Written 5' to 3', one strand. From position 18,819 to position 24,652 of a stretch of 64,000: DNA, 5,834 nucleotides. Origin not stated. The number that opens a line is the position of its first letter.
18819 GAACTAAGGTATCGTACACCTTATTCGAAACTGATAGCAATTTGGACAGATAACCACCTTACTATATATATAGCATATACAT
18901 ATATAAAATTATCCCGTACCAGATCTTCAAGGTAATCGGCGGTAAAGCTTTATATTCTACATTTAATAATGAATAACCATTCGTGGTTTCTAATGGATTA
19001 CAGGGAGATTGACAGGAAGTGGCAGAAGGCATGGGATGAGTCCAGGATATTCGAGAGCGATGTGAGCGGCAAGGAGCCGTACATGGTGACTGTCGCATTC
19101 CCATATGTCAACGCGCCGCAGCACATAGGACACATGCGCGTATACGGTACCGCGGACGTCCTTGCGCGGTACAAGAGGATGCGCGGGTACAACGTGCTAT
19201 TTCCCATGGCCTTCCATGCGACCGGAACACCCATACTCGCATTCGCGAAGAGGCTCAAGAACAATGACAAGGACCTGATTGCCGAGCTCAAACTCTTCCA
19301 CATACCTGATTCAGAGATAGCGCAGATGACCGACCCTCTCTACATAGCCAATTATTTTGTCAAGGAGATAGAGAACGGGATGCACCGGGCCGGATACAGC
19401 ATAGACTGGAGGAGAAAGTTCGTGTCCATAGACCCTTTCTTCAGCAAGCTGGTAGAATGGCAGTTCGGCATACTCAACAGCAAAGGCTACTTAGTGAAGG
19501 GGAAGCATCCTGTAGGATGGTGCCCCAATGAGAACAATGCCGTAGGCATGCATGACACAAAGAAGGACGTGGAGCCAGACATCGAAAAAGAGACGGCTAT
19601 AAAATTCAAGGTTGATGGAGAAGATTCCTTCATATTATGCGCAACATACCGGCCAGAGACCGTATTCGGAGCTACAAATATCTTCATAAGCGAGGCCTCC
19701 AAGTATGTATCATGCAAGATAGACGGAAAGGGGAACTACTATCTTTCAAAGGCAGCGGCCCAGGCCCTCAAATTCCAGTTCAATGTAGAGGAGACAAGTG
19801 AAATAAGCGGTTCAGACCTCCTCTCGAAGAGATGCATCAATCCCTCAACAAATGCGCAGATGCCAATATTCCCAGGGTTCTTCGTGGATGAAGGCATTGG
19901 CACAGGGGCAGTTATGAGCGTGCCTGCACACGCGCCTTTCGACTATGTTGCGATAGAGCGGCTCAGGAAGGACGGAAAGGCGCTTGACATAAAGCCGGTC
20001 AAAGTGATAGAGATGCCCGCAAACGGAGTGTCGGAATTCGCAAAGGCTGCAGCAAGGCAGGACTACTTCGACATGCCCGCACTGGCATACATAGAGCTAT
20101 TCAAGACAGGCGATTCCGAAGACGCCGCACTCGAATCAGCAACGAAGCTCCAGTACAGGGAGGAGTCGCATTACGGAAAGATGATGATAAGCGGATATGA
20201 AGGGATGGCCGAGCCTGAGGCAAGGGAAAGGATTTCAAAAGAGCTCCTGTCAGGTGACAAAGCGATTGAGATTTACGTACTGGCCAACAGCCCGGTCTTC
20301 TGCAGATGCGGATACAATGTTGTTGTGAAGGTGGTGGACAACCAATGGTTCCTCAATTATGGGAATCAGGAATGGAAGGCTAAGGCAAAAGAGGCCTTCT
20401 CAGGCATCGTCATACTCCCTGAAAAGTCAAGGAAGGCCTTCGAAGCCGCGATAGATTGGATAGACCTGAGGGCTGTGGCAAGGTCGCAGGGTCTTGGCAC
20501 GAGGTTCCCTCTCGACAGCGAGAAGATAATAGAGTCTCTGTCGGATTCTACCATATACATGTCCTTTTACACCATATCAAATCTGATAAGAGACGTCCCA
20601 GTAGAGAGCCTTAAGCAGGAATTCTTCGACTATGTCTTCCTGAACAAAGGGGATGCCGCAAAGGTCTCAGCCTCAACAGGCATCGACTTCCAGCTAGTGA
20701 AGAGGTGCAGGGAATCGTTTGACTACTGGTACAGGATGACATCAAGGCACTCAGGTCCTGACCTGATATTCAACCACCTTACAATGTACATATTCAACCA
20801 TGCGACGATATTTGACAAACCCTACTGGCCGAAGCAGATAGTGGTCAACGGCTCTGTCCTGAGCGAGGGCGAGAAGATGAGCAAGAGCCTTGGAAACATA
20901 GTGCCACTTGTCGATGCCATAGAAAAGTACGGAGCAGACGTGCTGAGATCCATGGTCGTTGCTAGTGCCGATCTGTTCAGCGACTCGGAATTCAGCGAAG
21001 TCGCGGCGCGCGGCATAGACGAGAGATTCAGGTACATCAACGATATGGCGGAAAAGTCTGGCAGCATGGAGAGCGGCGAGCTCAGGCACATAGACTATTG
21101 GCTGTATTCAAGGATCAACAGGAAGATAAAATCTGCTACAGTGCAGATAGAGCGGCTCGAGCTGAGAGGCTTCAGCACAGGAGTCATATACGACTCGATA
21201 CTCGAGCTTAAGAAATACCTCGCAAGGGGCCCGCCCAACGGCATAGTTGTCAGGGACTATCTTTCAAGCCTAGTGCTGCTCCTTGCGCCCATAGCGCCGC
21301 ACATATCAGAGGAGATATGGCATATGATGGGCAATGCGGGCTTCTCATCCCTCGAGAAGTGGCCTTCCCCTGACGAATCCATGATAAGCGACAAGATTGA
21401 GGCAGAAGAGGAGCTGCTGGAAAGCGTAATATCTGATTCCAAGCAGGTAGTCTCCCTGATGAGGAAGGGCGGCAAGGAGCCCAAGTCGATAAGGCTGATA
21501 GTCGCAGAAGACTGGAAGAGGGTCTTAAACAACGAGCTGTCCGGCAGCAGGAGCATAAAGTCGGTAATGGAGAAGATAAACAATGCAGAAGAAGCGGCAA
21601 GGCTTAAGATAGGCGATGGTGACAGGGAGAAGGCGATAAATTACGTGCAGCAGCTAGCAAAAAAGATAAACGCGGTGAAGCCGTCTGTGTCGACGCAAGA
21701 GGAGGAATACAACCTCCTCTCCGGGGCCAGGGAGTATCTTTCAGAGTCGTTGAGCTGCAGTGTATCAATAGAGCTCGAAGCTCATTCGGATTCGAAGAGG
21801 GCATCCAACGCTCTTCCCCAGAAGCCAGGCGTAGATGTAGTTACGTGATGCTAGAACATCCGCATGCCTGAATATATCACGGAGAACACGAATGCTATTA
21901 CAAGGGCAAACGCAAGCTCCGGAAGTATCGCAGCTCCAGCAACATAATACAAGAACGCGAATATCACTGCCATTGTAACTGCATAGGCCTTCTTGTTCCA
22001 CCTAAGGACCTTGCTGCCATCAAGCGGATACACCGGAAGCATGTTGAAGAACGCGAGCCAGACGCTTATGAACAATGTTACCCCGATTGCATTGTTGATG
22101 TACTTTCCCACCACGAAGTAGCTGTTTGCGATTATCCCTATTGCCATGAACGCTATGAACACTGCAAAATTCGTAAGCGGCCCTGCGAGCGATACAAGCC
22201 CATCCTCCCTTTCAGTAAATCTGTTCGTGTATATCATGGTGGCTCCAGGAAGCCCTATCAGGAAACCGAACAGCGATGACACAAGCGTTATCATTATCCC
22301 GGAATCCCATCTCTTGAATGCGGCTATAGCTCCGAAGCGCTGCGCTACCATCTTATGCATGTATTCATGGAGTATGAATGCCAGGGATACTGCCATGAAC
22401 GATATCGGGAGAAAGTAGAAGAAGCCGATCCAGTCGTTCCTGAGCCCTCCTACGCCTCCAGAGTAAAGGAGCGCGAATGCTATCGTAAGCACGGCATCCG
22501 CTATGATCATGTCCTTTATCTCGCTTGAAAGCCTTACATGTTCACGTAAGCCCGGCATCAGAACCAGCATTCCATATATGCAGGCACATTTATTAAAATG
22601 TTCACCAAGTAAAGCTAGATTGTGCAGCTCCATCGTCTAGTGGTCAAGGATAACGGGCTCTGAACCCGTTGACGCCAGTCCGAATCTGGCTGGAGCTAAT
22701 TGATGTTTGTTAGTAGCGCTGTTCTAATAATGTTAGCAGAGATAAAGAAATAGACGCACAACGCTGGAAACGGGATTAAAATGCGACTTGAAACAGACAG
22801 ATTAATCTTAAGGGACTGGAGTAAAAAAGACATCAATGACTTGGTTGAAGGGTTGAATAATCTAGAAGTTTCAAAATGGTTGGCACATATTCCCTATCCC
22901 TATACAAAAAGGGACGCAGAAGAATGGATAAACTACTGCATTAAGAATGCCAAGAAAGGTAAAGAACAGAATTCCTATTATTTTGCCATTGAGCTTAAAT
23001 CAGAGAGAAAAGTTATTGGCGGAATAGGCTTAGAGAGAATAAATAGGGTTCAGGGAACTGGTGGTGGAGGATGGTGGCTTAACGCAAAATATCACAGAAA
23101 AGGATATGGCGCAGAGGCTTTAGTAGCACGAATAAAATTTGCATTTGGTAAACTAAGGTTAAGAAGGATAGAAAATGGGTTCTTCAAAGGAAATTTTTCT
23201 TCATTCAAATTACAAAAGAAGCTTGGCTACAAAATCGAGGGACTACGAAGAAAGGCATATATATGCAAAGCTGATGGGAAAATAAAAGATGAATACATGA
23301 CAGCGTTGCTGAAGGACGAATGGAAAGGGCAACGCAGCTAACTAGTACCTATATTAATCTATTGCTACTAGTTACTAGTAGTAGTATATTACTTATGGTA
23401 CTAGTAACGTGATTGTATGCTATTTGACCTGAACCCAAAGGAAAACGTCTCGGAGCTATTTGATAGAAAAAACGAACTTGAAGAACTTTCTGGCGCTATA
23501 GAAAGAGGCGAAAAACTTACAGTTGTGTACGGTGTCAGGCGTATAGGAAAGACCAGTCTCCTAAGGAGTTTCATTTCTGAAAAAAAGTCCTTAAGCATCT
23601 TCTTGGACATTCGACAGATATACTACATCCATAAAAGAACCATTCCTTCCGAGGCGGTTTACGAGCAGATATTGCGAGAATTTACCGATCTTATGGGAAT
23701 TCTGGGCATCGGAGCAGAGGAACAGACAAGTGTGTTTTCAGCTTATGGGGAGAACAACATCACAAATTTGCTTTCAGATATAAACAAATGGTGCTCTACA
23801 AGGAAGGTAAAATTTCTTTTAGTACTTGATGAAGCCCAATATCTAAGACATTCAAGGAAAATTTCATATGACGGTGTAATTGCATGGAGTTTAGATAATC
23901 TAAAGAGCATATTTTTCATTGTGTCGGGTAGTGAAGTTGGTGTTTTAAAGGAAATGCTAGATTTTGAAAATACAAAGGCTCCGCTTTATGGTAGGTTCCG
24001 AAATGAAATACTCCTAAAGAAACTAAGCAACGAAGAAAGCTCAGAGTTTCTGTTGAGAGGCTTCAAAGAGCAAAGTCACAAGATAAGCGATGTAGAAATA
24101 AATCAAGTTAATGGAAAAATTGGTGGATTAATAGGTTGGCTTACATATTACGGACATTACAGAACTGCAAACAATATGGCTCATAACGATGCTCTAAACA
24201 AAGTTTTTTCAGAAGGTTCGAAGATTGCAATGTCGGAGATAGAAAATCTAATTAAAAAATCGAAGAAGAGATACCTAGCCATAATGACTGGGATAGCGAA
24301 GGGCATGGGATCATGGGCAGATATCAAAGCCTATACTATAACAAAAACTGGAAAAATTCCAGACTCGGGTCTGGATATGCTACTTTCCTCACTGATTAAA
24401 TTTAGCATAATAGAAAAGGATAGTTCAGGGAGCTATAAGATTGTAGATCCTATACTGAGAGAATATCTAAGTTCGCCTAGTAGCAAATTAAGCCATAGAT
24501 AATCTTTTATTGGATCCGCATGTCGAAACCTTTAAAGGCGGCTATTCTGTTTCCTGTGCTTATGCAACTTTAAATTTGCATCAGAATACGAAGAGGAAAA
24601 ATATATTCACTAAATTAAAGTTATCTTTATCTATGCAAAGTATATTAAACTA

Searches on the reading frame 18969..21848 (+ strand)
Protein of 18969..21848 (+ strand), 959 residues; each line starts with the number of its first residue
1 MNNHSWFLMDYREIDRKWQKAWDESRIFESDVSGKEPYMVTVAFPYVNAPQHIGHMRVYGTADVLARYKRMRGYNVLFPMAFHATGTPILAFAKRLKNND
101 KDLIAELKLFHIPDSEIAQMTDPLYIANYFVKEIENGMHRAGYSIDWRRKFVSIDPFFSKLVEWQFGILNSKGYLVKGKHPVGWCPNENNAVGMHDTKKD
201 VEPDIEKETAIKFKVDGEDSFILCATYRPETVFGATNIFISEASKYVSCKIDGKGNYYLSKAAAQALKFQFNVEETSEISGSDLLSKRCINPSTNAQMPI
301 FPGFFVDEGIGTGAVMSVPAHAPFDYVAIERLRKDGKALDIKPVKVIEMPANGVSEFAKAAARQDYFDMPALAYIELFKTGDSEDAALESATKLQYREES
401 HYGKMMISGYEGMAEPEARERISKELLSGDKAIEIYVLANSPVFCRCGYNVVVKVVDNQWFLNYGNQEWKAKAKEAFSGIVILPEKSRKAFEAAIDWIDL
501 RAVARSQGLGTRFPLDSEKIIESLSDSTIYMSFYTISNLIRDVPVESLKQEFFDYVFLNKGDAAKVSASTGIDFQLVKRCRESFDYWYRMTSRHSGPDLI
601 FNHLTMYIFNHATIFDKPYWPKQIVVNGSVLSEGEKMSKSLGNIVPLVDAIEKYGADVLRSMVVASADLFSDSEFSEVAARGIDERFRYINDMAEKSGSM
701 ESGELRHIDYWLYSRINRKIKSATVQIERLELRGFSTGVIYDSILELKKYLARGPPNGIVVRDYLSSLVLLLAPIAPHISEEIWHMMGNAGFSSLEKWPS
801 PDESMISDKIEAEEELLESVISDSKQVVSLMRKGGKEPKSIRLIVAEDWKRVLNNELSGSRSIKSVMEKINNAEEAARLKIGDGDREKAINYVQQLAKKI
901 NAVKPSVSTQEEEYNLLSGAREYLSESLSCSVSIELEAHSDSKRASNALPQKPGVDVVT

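Call 54: search_protein_families(library=pfam, proteins=[window:18969-21848:+], max_evalue=0.001)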
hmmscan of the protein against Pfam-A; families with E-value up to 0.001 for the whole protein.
window:18969-21848:+ (959 aa): 5 families
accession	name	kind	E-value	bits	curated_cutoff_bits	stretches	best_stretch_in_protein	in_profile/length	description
PF00133.28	tRNA-synt_1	-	2.2e-35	122.6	22.7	1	17-675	1-413/414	tRNA synthetases class I (I, L, M and V)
PF09334.17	tRNA-synt_1g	-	4.9e-25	88.6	20.1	2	38-108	1-71/391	tRNA synthetases class I (M)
PF08264.19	Anticodon_1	-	6.4e-17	62.2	25.1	1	709-826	1-131/148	Anticodon-binding domain of tRNA ligase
PF01406.26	tRNA-synt_1e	-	1.3e-13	51.4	27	1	595-677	213-293/301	tRNA synthetases class I (C) catalytic domain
PF13603.12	tRNA-synt_1_2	-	8.9e-12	45.3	25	1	209-327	10-127/185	Leucyl-tRNA synthetase, editing domain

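Call 70: list_cluster_members(proteins=[window:18969-21848:+, window:31131-32348:-, window:5561-8356:-, window:8494-9756:-, window:47670-48956:+, window:4533-5555:-, window:35580-37046:-, window:37181-37936:+, window:25432-26622:-, window:1428-2804:+])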
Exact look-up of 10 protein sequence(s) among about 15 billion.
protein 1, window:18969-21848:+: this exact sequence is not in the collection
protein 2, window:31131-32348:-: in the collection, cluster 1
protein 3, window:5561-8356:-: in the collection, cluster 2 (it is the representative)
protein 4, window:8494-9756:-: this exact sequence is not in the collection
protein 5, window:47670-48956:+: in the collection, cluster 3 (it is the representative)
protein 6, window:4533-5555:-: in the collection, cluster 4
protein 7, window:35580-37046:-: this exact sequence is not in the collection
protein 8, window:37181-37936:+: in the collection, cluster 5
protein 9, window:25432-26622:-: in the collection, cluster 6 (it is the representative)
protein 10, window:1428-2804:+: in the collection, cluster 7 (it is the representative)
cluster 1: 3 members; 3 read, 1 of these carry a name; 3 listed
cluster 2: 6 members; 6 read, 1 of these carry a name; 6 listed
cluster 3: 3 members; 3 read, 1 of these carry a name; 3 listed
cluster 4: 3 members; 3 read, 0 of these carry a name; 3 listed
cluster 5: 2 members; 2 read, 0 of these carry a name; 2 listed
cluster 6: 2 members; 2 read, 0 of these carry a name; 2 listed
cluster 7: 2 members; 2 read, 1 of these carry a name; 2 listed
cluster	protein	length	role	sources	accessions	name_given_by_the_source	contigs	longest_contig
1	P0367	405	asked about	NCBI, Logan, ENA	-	-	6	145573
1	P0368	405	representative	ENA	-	-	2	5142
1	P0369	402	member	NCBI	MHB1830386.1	MAG: methionine adenosyltransferase [Candidatus Micrarchaeaceae archaeon]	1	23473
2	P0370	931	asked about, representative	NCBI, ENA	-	-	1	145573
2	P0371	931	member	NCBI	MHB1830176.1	MAG: aconitate hydratase AcnA [Candidatus Micrarchaeaceae archaeon]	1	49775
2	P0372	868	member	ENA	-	-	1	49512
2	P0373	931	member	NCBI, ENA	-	-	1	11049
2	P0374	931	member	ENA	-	-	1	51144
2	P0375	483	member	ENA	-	-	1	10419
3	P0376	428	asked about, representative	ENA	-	-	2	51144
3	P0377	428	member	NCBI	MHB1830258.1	MAG: NAD(P)-dependent malic enzyme [Candidatus Micrarchaeaceae archaeon]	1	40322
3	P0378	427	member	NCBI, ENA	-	-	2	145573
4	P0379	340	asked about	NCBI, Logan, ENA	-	-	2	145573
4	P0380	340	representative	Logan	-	-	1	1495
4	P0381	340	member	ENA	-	-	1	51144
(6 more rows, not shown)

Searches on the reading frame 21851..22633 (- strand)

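Call 54: search_protein_families(library=pfam, proteins=[window:21851-22633:-], max_evalue=0.001)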
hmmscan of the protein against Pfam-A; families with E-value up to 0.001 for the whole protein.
window:21851-22633:- (260 aa): 1 family
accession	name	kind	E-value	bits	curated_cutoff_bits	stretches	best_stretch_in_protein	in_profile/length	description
PF02163.28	Peptidase_M50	-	4.4e-08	33.2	27.2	1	180-211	160-191/221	Peptidase family M50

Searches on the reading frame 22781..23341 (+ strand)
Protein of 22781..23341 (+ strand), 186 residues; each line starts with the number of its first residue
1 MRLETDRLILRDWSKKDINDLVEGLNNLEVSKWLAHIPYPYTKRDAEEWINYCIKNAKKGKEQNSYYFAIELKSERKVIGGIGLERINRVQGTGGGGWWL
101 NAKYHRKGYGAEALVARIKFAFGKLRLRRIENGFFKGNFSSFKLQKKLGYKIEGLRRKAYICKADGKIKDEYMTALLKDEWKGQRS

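Call 54: search_protein_families(library=pfam, proteins=[window:22781-23341:+], max_evalue=0.001)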
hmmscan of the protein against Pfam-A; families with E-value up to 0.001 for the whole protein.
window:22781-23341:+ (186 aa): 3 families
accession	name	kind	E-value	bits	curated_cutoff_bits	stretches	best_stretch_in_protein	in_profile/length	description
PF13302.13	Acetyltransf_3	-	9e-26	91.6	25.4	1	7-151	1-138/138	Acetyltransferase (GNAT) domain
PF00583.31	Acetyltransf_1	-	2.4e-07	31.5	20.7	1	39-150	14-116/116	Acetyltransferase (GNAT) family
PF13420.13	Acetyltransf_4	-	6.8e-05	23.4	24.3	1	40-160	27-144/155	Acetyltransferase (GNAT) domain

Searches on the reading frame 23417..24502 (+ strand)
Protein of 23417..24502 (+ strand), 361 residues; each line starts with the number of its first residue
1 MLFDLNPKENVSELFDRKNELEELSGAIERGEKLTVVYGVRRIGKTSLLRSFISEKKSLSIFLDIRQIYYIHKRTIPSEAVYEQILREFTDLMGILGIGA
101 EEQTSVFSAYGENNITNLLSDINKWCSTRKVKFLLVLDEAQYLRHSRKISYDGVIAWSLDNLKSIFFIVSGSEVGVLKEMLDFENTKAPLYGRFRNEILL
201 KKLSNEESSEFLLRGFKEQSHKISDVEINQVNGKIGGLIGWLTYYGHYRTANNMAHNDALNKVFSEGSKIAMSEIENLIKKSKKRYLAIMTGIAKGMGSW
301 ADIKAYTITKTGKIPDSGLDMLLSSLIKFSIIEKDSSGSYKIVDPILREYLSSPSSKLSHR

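Call 54: search_protein_families(library=pfam, proteins=[window:23417-24502:+], max_evalue=0.001)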
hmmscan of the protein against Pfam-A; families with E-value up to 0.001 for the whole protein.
window:23417-24502:+ (361 aa): 5 families
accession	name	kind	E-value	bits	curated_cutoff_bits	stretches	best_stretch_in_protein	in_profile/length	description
PF01637.24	ATPase_2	-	1.6e-21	77.6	33.2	1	14-238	1-218/225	ATPase domain predominantly from Archaea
PF21100.3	MCM_C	-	2.8e-11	43.5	27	1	280-343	1-64/64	MCM protein C-terminal winged helix-turn-helix domain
PF13401.12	AAA_22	-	7.9e-09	36.4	27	1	30-170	3-121/130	AAA domain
PF13173.12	AAA_14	-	2.4e-08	34.5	27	1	33-179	3-105/129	AAA domain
PF13191.12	AAA_16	-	2.7e-06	28.4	32.6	1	14-145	2-146/167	AAA ATPase domain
